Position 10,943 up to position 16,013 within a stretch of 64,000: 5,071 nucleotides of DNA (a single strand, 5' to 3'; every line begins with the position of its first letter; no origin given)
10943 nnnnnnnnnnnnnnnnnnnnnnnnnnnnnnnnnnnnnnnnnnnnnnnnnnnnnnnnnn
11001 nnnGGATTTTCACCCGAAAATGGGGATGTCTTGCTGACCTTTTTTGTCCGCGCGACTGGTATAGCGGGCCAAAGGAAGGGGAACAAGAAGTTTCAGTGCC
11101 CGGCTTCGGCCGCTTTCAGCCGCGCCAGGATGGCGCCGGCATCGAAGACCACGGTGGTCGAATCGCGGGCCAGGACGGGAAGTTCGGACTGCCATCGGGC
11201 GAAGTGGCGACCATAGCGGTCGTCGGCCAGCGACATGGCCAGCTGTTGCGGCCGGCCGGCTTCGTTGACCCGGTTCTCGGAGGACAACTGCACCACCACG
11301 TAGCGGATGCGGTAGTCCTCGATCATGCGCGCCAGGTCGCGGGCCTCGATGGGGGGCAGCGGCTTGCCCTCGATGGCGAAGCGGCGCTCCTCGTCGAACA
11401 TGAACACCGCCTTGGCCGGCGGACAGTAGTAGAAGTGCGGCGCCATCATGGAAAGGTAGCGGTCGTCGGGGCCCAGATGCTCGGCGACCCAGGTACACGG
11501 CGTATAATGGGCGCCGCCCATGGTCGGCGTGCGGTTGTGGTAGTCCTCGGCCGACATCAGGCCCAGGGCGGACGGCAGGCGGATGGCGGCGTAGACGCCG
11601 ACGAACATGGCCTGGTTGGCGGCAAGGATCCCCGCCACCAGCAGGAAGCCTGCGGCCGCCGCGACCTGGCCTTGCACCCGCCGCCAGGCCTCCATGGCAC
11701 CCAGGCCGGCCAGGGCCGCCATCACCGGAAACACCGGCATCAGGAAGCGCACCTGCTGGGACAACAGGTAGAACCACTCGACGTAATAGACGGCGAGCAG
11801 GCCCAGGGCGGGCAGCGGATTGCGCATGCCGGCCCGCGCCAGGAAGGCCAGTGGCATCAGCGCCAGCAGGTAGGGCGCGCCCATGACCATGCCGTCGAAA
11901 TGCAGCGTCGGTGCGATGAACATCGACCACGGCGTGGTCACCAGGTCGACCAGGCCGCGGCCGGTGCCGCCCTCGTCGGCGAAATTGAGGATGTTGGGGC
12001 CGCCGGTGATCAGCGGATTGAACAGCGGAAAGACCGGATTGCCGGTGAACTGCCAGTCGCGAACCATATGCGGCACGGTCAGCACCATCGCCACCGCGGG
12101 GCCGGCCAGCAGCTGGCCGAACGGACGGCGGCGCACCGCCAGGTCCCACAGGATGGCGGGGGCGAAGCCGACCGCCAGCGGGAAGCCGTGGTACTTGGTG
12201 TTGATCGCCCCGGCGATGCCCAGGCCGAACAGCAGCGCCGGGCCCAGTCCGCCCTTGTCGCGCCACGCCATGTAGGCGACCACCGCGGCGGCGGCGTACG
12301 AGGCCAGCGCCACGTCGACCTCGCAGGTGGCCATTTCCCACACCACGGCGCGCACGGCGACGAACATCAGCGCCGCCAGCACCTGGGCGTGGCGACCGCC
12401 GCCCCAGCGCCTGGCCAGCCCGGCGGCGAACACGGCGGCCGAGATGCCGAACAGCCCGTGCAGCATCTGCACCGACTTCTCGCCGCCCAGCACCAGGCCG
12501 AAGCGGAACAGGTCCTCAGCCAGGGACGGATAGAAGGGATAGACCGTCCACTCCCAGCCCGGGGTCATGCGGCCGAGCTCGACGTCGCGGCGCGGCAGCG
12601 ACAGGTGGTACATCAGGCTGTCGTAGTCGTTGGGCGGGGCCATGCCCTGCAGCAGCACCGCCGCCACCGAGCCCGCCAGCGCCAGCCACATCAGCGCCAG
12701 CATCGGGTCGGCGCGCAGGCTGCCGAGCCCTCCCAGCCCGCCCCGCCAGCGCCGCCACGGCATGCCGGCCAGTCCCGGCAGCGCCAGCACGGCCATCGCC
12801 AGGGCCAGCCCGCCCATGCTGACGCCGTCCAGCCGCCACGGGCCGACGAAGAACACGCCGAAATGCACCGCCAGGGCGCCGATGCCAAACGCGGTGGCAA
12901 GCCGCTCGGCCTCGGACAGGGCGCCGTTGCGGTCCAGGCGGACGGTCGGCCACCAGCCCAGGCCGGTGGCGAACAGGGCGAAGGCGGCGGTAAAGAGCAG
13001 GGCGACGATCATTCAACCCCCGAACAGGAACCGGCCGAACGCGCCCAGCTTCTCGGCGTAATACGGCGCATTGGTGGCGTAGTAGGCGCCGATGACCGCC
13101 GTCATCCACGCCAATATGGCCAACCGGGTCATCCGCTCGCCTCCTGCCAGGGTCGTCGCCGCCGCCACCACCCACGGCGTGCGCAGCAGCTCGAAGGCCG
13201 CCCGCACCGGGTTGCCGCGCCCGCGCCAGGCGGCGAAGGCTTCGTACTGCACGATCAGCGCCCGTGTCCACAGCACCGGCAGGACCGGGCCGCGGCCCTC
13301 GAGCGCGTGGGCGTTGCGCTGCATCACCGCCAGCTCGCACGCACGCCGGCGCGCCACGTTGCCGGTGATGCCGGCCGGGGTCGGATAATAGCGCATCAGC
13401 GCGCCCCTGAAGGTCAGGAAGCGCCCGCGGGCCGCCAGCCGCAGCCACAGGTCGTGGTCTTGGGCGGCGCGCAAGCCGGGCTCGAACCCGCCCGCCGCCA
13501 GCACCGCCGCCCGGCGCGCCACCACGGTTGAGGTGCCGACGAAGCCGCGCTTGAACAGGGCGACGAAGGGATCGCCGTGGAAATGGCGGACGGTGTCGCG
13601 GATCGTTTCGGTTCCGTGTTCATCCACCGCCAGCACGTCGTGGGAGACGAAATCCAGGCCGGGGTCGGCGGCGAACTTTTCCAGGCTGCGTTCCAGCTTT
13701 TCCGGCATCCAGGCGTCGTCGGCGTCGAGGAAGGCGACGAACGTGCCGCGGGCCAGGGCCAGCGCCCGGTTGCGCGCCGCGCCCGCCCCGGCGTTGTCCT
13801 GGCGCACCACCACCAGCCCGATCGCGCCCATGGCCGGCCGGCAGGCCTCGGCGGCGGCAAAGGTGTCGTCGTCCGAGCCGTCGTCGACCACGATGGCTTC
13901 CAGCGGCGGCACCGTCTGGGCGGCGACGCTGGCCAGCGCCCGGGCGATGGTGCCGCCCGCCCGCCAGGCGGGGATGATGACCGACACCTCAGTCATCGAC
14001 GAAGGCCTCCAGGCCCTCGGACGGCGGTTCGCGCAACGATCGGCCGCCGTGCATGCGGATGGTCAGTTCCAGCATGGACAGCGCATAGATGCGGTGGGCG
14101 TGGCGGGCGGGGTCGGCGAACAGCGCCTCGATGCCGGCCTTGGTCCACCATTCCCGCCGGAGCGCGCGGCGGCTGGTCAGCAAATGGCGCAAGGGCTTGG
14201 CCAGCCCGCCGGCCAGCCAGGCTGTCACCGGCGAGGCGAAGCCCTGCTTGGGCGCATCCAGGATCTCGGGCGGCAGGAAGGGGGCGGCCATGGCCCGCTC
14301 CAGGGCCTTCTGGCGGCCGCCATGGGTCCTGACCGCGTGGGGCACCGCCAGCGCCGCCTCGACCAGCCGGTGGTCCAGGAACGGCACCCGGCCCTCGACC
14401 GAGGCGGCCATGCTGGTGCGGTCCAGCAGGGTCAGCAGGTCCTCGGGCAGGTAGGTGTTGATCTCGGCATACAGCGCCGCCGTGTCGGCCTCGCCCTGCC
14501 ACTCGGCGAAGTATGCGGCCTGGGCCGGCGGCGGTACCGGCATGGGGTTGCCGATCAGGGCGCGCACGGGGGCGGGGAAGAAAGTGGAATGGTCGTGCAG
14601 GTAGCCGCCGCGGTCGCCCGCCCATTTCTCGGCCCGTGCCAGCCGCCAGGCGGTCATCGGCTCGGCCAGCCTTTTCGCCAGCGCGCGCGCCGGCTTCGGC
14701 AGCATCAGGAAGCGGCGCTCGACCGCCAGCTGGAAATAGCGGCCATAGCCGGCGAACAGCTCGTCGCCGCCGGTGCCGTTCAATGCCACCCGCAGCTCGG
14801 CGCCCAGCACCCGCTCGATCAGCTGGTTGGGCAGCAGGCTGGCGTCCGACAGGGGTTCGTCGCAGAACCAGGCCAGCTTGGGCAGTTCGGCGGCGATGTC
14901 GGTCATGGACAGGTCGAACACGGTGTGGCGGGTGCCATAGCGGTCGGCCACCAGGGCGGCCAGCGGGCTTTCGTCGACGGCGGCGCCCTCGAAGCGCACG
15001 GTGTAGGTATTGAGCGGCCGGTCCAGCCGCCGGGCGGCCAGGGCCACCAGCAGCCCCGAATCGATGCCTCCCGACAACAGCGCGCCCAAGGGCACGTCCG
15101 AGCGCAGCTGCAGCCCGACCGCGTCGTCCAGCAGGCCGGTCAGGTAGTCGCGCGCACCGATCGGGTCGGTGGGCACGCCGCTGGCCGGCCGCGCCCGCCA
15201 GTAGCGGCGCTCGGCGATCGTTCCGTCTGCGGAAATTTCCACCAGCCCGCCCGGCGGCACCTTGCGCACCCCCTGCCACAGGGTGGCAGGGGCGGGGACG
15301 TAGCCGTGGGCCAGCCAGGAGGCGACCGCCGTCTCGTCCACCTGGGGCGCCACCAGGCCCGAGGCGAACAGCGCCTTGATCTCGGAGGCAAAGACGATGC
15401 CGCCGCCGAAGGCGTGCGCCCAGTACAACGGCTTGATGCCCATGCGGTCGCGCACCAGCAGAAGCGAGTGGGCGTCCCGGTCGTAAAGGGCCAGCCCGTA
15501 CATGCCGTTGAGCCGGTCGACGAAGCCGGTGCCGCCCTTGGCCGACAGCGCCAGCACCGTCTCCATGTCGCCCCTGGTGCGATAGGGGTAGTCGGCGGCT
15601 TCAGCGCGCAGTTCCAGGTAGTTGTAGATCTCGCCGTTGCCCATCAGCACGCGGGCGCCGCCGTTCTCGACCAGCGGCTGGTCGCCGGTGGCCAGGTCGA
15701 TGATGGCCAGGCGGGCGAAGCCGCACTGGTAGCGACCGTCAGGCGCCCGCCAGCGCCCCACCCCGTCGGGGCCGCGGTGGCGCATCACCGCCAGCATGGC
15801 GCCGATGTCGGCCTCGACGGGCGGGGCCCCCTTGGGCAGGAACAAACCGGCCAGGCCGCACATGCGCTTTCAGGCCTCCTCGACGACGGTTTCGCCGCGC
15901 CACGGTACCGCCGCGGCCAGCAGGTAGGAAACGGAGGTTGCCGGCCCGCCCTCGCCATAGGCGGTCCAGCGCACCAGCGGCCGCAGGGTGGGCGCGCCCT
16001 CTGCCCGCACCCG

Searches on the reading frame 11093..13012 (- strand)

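Call 7: search_protein_families(library=pfam, proteins=[window:11093-13012:-], max_evalue=0.001)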
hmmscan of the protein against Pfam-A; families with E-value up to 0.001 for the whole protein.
window:11093-13012:- (639 aa): 2 families
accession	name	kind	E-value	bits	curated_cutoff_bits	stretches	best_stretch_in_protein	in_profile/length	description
PF13231.12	PMT_2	-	0.00011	22.9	26.1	1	177-316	20-158/160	Dolichyl-phosphate-mannose-protein mannosyltransferase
PF02366.24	PMT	-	0.0004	20.5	22.7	1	181-291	85-200/245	Dolichyl-phosphate-mannose-protein mannosyltransferase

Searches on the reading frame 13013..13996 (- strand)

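Call 7: search_protein_families(library=pfam, proteins=[window:13013-13996:-], max_evalue=0.001)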
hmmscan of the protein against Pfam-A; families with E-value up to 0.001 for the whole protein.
window:13013-13996:- (327 aa): 4 families
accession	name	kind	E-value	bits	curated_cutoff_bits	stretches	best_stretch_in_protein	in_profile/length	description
PF00535.33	Glycos_transf_2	-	1.1e-27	97.5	23.3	1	5-134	1-128/168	Glycosyl transferase family 2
PF13641.12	Glyco_tranf_2_3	-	3.5e-19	70.2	27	1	4-192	3-199/230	Glycosyltransferase like family 2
PF10111.15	Glyco_tranf_2_2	-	1.8e-12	47.8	27.3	1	5-194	1-206/276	Glycosyltransferase like family 2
PF13632.12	Glyco_trans_2_3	-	4.4e-05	23.8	27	1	87-194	2-111/198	Glycosyl transferase family group 2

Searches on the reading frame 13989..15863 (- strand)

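Call 7: search_protein_families(library=pfam, proteins=[window:13989-15863:-], max_evalue=0.001)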
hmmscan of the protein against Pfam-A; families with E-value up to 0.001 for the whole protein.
window:13989-15863:- (624 aa): 3 families
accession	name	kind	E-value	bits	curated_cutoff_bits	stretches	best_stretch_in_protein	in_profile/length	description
PF00733.27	Asn_synthase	-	3.1e-82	277.5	21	1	243-599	4-350/354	Asparagine synthase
PF13537.11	GATase_7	-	1.6e-36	125.5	25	1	50-166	2-122/123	Glutamine amidotransferase domain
PF13522.11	GATase_6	-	5.7e-28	98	27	1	42-161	9-130/130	Glutamine amidotransferase domain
